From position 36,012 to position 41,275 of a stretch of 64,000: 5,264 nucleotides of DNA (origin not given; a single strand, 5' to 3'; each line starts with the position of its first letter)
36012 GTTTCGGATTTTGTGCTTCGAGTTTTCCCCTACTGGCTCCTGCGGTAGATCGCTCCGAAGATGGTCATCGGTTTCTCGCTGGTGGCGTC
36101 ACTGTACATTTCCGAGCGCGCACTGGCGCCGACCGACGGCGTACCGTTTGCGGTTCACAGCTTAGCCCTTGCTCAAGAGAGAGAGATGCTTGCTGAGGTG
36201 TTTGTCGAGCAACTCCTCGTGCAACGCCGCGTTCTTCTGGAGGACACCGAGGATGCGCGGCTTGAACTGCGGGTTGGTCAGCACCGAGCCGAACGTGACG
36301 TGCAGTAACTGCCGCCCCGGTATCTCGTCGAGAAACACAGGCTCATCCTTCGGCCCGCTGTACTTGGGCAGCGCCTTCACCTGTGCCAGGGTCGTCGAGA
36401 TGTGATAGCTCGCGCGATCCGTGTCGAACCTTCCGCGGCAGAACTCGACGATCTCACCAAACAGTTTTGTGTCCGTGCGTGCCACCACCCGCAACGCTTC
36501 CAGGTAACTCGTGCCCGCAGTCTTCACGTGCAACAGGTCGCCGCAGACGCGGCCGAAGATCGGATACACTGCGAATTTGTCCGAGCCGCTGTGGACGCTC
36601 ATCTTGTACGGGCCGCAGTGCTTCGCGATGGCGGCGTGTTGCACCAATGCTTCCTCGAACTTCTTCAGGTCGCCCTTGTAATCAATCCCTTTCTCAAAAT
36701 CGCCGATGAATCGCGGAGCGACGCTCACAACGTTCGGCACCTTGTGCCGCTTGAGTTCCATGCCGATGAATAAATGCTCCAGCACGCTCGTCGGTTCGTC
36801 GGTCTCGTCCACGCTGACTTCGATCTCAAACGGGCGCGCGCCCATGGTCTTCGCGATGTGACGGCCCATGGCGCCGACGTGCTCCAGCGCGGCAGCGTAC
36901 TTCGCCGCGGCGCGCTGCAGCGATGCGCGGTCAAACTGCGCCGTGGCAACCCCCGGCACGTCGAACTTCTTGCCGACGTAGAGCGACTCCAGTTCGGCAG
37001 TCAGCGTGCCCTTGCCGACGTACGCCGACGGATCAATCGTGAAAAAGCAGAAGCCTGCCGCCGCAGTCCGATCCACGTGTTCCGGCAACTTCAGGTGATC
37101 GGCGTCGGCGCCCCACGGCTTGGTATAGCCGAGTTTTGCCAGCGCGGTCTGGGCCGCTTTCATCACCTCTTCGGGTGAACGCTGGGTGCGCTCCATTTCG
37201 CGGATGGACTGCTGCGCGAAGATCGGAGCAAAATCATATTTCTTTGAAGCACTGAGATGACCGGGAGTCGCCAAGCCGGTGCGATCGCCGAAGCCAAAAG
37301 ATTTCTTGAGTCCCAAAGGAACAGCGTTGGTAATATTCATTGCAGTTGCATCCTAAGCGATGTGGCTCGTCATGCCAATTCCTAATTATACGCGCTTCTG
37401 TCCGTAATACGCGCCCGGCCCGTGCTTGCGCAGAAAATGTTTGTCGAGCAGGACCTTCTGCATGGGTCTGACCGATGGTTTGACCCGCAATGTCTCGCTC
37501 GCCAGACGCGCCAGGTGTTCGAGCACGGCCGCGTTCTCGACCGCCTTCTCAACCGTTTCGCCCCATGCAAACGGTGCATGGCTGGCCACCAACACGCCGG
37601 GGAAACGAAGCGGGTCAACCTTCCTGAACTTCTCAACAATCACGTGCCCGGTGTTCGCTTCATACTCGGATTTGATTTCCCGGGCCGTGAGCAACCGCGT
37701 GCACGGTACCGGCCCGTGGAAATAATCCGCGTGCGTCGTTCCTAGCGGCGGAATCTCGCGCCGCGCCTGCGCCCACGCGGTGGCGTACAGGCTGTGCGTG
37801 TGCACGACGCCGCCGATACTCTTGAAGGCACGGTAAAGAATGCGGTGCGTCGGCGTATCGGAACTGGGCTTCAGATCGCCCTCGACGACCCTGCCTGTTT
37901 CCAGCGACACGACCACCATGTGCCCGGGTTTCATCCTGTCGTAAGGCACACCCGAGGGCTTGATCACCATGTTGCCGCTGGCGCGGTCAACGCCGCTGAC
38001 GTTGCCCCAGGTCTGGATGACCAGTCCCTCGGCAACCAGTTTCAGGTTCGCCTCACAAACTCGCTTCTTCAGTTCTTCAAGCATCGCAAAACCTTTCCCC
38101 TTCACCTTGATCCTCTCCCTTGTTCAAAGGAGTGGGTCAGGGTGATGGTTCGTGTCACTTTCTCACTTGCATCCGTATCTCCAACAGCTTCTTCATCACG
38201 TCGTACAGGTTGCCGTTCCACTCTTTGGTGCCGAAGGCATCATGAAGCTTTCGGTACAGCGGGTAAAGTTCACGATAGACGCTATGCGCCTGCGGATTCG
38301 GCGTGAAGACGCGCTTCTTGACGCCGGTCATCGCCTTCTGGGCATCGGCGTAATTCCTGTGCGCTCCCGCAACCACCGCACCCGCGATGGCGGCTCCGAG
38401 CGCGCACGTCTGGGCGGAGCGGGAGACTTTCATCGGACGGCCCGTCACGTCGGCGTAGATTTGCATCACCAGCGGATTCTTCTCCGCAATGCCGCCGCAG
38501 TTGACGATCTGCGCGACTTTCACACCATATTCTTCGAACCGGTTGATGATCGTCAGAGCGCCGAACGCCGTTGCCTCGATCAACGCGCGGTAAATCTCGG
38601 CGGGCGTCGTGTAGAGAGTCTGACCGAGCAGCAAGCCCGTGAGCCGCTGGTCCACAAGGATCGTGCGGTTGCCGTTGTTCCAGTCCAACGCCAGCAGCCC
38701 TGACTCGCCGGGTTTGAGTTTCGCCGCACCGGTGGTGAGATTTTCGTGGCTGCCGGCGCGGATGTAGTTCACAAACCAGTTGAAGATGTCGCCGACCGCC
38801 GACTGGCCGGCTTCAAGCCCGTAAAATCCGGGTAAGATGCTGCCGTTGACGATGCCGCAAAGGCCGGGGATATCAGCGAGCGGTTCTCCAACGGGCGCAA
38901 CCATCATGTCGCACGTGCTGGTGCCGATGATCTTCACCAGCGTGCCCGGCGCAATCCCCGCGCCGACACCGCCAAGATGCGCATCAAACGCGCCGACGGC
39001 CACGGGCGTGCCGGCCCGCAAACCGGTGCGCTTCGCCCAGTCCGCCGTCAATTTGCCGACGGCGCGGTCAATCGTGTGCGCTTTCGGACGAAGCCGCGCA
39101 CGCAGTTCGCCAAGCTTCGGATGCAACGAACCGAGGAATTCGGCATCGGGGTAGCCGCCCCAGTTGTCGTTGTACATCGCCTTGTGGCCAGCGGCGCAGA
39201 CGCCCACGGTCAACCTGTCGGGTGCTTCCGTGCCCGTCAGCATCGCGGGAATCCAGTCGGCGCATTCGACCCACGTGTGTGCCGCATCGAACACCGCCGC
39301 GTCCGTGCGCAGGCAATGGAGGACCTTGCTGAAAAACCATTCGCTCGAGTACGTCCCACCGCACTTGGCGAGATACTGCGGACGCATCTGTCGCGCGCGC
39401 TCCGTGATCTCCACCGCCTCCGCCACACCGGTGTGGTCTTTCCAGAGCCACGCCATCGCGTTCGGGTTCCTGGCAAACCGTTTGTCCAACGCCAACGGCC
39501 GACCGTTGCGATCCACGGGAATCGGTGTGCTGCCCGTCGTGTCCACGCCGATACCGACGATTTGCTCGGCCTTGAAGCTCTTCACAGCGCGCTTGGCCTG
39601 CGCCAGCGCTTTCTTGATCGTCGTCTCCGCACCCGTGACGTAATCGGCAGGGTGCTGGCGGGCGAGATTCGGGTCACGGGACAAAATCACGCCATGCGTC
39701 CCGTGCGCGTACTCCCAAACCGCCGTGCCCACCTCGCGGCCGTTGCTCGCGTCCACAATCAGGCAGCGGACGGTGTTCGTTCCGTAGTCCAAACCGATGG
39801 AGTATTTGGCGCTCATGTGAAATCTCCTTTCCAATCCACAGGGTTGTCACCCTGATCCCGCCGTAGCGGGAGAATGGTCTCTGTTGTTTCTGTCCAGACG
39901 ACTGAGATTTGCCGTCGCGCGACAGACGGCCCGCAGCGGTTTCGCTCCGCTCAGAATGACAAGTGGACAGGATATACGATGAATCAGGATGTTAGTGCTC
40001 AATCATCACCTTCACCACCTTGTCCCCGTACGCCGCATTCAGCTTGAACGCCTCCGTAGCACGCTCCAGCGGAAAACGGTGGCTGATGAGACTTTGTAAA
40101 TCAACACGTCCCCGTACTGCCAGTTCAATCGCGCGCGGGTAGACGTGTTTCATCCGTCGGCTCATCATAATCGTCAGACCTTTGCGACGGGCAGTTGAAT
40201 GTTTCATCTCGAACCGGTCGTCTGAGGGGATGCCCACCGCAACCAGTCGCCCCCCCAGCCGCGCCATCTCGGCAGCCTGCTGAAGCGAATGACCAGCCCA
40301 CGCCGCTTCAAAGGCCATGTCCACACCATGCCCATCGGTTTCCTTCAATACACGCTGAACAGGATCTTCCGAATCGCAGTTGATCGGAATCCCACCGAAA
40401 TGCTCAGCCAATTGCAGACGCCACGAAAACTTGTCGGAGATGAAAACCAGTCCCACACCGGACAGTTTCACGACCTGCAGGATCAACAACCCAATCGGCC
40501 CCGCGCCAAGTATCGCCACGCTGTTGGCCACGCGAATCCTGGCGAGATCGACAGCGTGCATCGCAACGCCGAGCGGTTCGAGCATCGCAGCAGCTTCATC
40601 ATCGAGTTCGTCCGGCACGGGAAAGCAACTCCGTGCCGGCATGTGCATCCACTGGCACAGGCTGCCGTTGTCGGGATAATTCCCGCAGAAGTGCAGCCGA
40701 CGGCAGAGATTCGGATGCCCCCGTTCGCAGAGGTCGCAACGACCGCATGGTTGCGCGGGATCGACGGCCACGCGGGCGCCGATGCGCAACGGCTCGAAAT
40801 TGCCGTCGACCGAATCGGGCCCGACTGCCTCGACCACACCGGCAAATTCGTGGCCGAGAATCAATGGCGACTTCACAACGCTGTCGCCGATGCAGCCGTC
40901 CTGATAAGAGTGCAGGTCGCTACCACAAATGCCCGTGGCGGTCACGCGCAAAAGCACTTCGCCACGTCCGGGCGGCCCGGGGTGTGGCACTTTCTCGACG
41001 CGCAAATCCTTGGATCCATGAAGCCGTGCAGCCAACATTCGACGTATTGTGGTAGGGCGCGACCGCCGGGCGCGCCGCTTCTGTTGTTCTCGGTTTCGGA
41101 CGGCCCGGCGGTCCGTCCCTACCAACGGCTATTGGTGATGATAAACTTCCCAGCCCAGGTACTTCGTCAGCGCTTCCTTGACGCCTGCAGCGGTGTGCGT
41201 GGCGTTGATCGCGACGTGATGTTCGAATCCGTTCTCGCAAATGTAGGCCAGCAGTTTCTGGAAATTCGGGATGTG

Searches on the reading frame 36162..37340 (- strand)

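Call 19: search_protein_families(library=pfam, proteins=[window:36162-37340:-], max_evalue=0.001)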
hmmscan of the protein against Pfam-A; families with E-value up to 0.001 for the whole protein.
window:36162-37340:- (392 aa): 1 family
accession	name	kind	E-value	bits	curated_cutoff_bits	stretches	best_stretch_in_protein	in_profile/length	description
PF16257.11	UxaE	-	6.5e-124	414.6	27.1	1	6-389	73-475/475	tagaturonate epimerase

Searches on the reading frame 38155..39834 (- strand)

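Call 19: search_protein_families(library=pfam, proteins=[window:38155-39834:-], max_evalue=0.001)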
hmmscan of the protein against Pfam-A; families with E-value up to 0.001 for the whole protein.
window:38155-39834:- (559 aa): 2 families
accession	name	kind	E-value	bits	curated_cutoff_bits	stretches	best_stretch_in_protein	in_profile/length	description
PF02782.22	FGGY_C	-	2.2e-39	135.7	27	1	301-487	3-196/198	FGGY family of carbohydrate kinases, C-terminal domain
PF00370.27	FGGY_N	-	1e-16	61.8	28.8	1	11-291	1-245/245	FGGY family of carbohydrate kinases, N-terminal domain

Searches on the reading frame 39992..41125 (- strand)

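Call 19: search_protein_families(library=pfam, proteins=[window:39992-41125:-], max_evalue=0.001)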
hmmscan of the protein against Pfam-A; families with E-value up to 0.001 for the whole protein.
window:39992-41125:- (377 aa): 4 families
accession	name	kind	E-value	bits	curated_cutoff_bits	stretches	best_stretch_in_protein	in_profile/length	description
PF08240.17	ADH_N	-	1.7e-27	96.1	23.5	1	53-172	1-104/104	Alcohol dehydrogenase GroES-like domain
PF00107.32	ADH_zinc_N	-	1.7e-18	67.3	31.8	1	210-336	1-127/129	Zinc-binding dehydrogenase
PF16912.11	Glu_dehyd_C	-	1.7e-09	37.9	34.9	1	179-376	4-210/211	Glucose dehydrogenase C-terminus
PF13602.12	ADH_zinc_N_2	-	7.3e-06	27.4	27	1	257-362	15-122/134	Zinc-binding dehydrogenase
